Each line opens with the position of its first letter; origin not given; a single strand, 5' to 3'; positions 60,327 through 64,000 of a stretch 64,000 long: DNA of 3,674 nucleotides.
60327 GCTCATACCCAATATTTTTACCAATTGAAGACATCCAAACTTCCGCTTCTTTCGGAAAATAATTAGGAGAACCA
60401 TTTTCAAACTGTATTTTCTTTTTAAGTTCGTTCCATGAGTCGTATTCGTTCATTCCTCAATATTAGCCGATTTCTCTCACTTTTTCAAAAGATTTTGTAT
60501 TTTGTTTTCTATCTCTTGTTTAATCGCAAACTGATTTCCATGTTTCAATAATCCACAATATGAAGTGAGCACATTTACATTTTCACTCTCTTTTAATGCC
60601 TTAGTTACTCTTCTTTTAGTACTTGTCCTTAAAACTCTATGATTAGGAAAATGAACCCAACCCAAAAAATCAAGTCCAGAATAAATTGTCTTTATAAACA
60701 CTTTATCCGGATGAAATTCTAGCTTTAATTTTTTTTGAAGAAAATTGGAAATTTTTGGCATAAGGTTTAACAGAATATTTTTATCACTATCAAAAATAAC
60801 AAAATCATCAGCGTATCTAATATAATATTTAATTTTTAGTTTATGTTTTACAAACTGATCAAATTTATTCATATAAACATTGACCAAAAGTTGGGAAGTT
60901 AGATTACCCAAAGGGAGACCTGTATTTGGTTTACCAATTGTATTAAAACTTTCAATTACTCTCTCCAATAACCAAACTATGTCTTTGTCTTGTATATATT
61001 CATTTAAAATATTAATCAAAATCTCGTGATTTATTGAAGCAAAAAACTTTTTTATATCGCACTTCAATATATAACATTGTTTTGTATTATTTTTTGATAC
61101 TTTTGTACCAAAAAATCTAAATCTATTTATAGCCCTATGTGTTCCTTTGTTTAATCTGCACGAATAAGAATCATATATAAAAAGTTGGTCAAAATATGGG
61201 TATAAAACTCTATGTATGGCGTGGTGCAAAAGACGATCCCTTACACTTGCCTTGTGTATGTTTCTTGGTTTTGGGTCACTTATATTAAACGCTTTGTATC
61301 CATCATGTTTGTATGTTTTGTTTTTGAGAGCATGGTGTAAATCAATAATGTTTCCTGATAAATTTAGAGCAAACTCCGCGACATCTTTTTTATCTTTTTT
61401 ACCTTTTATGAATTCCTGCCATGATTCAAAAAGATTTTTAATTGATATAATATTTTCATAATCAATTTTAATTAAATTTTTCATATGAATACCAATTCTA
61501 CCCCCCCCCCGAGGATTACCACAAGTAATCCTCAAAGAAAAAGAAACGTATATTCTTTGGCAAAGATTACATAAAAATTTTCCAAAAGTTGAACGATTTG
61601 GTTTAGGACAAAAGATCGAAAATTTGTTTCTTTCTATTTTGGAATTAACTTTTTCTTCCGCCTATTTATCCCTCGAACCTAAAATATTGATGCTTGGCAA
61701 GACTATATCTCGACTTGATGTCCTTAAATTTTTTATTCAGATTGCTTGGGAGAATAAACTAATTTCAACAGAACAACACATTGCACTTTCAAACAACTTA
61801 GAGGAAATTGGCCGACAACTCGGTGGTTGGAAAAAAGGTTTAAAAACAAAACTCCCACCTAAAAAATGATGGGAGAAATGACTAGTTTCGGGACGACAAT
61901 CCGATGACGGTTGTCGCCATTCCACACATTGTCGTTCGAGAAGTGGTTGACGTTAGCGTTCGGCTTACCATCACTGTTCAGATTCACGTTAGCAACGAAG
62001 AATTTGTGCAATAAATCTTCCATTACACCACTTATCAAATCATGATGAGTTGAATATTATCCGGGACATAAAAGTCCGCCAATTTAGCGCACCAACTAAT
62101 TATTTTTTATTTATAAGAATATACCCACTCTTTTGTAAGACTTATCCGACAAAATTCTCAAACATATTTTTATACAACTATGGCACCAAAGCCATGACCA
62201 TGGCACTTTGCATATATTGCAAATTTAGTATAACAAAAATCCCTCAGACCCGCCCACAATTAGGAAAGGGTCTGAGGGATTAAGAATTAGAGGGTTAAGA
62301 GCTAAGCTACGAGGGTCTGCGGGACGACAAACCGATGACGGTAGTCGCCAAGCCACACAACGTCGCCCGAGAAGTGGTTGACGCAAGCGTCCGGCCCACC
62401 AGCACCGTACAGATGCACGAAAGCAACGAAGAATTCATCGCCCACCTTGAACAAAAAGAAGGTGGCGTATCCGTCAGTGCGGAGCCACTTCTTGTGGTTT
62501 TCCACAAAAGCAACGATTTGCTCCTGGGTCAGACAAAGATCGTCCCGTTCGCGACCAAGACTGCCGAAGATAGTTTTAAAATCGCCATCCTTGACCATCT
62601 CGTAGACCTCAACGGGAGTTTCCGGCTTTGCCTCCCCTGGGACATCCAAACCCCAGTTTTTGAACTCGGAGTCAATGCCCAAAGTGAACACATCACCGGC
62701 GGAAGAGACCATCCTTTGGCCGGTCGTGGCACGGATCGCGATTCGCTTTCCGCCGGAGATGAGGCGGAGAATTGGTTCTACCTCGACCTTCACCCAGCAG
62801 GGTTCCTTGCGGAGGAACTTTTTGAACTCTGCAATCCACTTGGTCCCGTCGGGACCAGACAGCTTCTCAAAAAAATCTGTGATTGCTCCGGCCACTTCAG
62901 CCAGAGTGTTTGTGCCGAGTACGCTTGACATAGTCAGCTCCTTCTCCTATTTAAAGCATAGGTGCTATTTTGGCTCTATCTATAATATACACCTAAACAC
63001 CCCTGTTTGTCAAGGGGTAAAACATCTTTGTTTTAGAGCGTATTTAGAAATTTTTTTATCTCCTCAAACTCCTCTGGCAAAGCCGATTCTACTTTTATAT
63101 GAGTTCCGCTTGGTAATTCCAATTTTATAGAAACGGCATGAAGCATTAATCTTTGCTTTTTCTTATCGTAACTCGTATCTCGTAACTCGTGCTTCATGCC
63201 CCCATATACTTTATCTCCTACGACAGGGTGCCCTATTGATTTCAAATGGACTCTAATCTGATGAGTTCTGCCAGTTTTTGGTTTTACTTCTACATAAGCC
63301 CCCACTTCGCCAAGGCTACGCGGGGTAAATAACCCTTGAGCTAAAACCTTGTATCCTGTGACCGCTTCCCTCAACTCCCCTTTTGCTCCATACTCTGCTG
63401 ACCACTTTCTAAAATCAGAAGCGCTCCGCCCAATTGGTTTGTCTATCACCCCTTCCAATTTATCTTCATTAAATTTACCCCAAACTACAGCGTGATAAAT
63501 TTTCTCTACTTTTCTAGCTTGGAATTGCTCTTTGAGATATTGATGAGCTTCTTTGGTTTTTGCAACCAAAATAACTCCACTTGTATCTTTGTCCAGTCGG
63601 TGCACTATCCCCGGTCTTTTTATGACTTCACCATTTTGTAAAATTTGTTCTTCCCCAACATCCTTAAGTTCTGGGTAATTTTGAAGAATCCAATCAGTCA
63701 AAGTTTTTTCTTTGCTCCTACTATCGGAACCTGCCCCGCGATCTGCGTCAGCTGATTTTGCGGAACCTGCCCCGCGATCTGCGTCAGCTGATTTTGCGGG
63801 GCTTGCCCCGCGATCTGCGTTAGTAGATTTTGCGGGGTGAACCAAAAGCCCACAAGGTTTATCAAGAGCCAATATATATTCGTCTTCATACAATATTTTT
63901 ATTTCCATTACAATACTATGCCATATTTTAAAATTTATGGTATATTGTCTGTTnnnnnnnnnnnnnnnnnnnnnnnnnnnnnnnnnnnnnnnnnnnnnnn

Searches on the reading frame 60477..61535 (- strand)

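Call 33: search_protein_families(library=pfam, proteins=[window:60477-61535:-], max_evalue=0.01)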
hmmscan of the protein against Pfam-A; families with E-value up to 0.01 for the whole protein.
window:60477-61535:- (352 aa): 1 family
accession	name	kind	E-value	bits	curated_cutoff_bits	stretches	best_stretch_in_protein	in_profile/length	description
PF00078.32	RVT_1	-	1.1e-24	87.7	29.6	1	89-293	8-203/205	Reverse transcriptase (RNA-dependent DNA polymerase)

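Call 34: search_protein_families(library=padloc, proteins=[window:60477-61535:-], max_evalue=0.01)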
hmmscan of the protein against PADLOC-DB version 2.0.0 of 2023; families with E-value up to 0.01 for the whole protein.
window:60477-61535:- (352 aa): 69 families (the best 25 are shown)
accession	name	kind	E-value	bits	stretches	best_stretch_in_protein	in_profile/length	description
PDLC01136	RT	-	1.6e-50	170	1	27-295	3-258/263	RT (reverse transcriptase)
PDLC02063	Cas1_IIIb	-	4.2e-40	135.9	1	34-315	13-293/617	-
PDLC03754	RT_UG17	-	8.9e-34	115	1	26-315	7-290/429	DRT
PDLC03779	RT_UG4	-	1.2e-27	94.9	1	47-315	21-279/307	DRT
PDLC03768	Drt3a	-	1.7e-24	85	1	150-303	131-275/411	DRT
PDLC03764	RT_UG26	-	1.6e-23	81.2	1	88-312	69-289/398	DRT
PDLC03756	RT_UG19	-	4.4e-23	80.2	1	151-316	144-310/562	DRT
PDLC03778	RT_UG39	-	1.7e-22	78.1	2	30-184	71-231/541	DRT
PDLC03785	RT_UG9_large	-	5.5e-22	75.8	1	67-286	281-505/772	DRT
PDLC02175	Drt3a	-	1.7e-21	75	1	149-278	104-232/417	-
PDLC03755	RT_UG18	-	2.4e-21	74.6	1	33-325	6-291/295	DRT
PDLC03758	RT_UG20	-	4.7e-21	73.4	1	99-281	85-267/511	DRT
PDLC01607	RT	-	9.7e-21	72.6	1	145-293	33-159/161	"CAS-I,CAS-II,CAS-III,CAS-IV,CAS-V,CAS-VI; acquisition_associated"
PDLC03783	Drt8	-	1.1e-20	72.5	1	137-283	119-260/493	DRT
PDLC03771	RT_UG32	-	1.2e-20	71.7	1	91-252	95-256/521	DRT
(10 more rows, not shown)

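Call 35: search_protein_families(library=ncbifam, proteins=[window:60477-61535:-], max_evalue=0.01)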
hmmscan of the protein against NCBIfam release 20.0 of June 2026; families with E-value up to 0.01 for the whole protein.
window:60477-61535:- (352 aa): 7 families
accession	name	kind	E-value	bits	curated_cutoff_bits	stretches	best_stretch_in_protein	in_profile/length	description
TIGR04416.1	group_II_RT_mat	equivalog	5.2e-44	150.8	300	1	48-317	21-286/353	group II intron reverse transcriptase/maturase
NF041747.1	Drt3a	equivalog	1.6e-23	83.7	200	1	151-285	108-241/412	antiviral reverse transcriptase Drt3a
NF038233.2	retron_St85_RT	exception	3.9e-17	62.5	235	1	151-270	86-203/289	retron St85 family RNA-directed DNA polymerase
NF041746.1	Drt2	equivalog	1.8e-13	50.4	390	2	202-315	219-341/416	antiviral reverse transcriptase Drt2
NF041750.1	Drt5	equivalog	3.3e-08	32.9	550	1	127-269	99-239/484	antiviral reverse transcriptase Drt5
TIGR04499.1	abortive_AbiA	subfamily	4e-08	32.4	250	1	137-266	129-272/615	AbiA family abortive infection protein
NF042941.1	Retron_TIR_antiphage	equivalog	9.2e-07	28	600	1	147-262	85-197/464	TIR domain-containing anti-phage reverse transcriptase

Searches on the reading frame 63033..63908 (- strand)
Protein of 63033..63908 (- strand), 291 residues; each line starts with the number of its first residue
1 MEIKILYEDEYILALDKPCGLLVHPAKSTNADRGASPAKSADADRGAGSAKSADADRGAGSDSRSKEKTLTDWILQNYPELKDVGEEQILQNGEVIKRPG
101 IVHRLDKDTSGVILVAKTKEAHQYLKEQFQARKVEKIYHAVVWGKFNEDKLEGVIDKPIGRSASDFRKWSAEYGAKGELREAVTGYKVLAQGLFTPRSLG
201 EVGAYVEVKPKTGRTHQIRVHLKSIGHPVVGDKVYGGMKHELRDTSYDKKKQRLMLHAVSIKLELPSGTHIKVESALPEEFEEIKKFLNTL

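Call 14: search_protein_families(library=pfam, proteins=[window:63033-63908:-])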
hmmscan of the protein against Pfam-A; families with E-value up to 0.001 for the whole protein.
window:63033-63908:- (291 aa): 1 family
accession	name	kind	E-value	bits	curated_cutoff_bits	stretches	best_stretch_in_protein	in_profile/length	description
PF00849.27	PseudoU_synth_2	-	2.9e-29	102.7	26.8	1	12-223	2-151/152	RNA pseudouridylate synthase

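Call 16: search_solved_structures(query=window:63033-63908:-, show_alignments=2)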
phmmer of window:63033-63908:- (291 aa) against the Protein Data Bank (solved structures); distinct sequences matched with E-value up to 0.001: 13.
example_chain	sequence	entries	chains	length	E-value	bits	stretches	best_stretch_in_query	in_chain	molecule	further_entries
11wx_A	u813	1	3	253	1.3e-31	113.3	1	96-284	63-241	Pseudouridine synthase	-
1prz_A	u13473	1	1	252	1.7e-26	96.6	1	96-285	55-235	Ribosomal large subunit pseudouridine synthase D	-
1v9f_A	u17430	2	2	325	5.1e-26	95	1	96-285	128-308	Ribosomal large subunit pseudouridine synthase D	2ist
7bl5_7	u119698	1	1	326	5.2e-26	94.9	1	96-285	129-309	Ribosomal large subunit pseudouridine synthase D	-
1qyu_A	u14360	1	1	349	6.8e-26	94.5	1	96-285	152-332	Ribosomal large subunit pseudouridine synthase D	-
1xpi_A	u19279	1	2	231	3e-23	85.9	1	101-282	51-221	Ribosomal large subunit pseudouridine synthase C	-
1v9k_A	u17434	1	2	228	6.1e-23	84.9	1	101-282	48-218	Ribosomal large subunit pseudouridine synthase C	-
2i82_A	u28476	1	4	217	8.8e-23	84.3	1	101-261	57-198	Ribosomal large subunit pseudouridine synthase A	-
5vbb_A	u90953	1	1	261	3.3e-18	69.4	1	102-279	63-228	RNA pseudouridylate synthase domain-containing protein 1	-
7aoi_XP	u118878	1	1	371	8.9e-11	45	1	96-286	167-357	Pseudouridylate synthase, putative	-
6yxx_EC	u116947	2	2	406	1.2e-10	44.5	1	96-286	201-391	Pseudouridylate synthase, putative | mt-LAF3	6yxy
5uba_A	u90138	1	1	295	7.2e-10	42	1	100-237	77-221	RNA pseudouridylate synthase domain-containing protein 4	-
7am2_BZ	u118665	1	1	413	1.4e-08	37.8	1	98-284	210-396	Pseudouridylate synthase-like protein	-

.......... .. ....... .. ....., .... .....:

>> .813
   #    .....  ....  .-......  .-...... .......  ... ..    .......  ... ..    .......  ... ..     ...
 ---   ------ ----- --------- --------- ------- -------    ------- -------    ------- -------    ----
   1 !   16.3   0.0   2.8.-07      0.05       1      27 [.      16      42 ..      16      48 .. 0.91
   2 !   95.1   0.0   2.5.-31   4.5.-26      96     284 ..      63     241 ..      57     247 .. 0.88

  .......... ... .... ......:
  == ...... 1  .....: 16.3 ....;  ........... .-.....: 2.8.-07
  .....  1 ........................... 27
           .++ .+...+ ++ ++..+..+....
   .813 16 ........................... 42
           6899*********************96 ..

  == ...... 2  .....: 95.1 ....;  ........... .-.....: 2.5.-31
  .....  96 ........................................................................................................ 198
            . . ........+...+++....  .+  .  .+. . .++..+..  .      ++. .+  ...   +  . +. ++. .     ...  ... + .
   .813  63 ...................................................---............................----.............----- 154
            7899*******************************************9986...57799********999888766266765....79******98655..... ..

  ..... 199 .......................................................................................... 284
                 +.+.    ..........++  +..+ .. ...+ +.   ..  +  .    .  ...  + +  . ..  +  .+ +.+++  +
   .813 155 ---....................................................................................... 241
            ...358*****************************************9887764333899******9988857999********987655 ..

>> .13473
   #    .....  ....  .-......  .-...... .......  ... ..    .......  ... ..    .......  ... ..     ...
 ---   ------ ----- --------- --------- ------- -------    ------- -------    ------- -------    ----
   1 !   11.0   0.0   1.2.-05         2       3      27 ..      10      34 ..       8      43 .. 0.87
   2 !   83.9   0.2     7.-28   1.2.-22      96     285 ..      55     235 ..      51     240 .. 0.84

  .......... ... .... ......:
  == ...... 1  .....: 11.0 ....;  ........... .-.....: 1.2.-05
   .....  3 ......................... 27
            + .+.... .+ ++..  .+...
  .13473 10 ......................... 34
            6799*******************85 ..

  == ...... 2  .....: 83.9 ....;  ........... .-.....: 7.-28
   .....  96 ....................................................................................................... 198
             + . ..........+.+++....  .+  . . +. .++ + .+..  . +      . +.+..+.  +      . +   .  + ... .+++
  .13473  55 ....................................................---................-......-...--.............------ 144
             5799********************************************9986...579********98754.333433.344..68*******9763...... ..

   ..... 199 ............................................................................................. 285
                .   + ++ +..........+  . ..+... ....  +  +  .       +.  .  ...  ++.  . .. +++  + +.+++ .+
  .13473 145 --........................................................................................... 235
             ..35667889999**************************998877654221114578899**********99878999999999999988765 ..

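Call 62: find_homologous_proteins(query=window:63033-63908:-)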
Query window:63033-63908:- (291 aa): 8000 proteins with E <= 0.001 among 8000 candidates; the best 120 are listed.
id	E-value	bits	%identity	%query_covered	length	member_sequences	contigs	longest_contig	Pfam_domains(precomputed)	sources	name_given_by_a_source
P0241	5.7e-189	644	100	100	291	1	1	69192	PF00849.28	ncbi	-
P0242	3.6e-154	530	86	100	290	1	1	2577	PF00849.28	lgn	-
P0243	1.5e-146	505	83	99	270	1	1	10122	PF00849.28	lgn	-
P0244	3.7e-145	501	82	100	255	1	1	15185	PF00849.28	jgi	jgi:23S rRNA pseudouridine1911/1915/1917 synthase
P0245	1.2e-128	447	74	99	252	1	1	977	PF00849.28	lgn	-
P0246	4.5e-115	402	66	99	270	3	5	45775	PF00849.28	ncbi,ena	ncbi:MAG: RluA family pseudouridine synthase [Patescibacteria group bacterium]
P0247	1.5e-112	394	69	99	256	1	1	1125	PF00849.28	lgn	-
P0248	2.5e-112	393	69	99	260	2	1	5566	PF00849.28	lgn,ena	-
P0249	7.3e-110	385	67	97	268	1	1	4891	PF00849.28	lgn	-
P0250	1.3e-109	384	65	100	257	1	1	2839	PF00849.28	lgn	-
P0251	4.6e-109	382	63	100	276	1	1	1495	PF00849.28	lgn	-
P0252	2.5e-106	373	66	99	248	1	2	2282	PF00849.28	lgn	-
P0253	2.3e-105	370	63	99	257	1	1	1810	PF00849.28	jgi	jgi:23S rRNA pseudouridine1911/1915/1917 synthase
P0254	5.6e-105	369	65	99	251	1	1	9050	PF00849.28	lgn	-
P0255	1.5e-104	367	62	99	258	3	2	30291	PF00849.28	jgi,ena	-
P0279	3.5e-99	350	62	97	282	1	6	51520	PF00849.28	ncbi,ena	ncbi:MAG: RluA family pseudouridine synthase [Patescibacteria group bacterium]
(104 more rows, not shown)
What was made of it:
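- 63033..63908 (-): Host gene 3: RluA/RluD-type pseudouridine synthase. calls 14, 16, 62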

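Call 64: find_encoding_contigs(protein=P0244, flank=3000, max_places=1)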
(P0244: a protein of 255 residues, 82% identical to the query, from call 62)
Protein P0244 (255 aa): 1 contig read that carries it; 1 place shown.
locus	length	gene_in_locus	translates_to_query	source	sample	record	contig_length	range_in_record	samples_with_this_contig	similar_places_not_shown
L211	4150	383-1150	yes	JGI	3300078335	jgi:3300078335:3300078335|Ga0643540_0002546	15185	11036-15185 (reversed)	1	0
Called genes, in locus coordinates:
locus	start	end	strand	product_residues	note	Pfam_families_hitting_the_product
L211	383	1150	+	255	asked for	PF00849:PseudoU_synth_2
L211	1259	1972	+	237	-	-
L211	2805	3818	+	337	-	PF00078:RVT_1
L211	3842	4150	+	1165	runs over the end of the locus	PF00133:tRNA-synt_1, PF09334:tRNA-synt_1g (weak), PF00300:His_Phos_1, PF00133:tRNA-synt_1, PF09334:tRNA-synt_1g, PF08264:Anticodon_1, PF19302:DUF5915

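Call 65: find_encoding_contigs(protein=P0279, flank=10000, max_places=1)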
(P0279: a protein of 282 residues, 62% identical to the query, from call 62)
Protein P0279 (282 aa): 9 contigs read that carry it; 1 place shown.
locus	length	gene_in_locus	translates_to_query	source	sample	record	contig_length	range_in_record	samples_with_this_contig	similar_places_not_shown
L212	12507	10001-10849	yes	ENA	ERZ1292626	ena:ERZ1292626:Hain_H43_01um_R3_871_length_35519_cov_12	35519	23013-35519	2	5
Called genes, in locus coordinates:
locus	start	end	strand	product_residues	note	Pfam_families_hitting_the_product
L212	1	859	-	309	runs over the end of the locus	-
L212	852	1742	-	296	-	PF01149:Fapy_DNA_glyco, PF06831:H2TH, PF06827:zf-FPG_IleRS (weak)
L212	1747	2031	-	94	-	-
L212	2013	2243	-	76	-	-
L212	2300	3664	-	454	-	PF08245:Mur_ligase_M, PF02875:Mur_ligase_C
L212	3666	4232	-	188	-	PF01330:RuvA_N, PF00633:HHH (faint), PF14520:HHH_5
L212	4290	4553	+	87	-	PF01649:Ribosomal_S20p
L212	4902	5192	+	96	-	PF01909:NTP_transf_2, PF18765:Polbeta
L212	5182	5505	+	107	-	PF01934:HepT-like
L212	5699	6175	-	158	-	-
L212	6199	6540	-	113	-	PF01588:tRNA_bind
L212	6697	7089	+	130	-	PF03652:RuvX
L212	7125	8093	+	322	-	PF11104:PilM_2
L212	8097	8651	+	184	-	PF05137:PilN (weak)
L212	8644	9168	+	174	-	PF04350:PilO (weak)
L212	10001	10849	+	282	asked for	PF00849:PseudoU_synth_2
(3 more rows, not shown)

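Call 66: find_encoding_contigs(protein=P0248, flank=5000, max_places=1)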
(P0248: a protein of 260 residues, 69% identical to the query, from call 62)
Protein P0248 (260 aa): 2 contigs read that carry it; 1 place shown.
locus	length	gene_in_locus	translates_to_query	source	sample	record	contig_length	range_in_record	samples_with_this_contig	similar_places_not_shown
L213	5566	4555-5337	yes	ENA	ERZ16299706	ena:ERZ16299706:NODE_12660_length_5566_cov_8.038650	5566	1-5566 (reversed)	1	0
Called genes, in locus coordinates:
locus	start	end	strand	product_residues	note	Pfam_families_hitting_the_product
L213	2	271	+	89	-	?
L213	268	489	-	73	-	PF18893:DUF5652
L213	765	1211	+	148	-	PF03652:RuvX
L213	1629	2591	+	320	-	PF11104:PilM_2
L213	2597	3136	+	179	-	-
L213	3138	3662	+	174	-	-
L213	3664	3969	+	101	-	-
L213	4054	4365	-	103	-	-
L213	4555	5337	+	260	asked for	PF00849:PseudoU_synth_2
